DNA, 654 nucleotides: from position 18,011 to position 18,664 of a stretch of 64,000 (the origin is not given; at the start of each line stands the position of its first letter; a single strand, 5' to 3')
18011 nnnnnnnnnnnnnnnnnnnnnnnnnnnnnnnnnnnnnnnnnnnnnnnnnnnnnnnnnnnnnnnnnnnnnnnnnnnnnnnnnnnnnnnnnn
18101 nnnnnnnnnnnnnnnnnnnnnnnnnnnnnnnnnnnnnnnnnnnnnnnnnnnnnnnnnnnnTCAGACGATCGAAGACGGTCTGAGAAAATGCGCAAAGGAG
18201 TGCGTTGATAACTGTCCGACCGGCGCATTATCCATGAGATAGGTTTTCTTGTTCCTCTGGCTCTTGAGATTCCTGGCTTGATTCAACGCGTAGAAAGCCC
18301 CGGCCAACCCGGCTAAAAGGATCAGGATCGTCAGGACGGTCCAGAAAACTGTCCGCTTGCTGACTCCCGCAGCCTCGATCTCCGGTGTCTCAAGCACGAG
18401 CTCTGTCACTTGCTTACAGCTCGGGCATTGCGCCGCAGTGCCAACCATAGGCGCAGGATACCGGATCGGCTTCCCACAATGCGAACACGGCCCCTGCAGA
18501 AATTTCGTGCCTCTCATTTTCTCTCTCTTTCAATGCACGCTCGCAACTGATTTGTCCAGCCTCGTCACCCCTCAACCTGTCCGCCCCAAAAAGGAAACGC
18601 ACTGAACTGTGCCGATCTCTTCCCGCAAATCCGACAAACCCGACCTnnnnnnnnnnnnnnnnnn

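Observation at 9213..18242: Seven-gene, fully stop/start-overlapped operon linking a cytoplasmic NADH flavoprotein/Fe-S module to a NapGH-like conduit and Tat-exported periplasmic proteins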

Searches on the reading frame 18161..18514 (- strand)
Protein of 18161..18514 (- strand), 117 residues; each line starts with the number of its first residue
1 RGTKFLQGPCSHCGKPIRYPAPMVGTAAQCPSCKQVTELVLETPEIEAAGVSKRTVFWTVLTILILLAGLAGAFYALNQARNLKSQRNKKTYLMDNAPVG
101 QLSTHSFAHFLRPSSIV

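Call 48: search_protein_families(library=pfam, proteins=[window:18161-18514:-], max_evalue=0.001)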
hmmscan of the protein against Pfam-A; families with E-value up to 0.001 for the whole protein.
window:18161-18514:- (117 aa): 1 family
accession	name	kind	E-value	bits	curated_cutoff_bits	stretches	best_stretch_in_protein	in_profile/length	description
PF09788.14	Tmemb_55A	-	0.00085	19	30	0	10-84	153-219/248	Transmembrane protein 55A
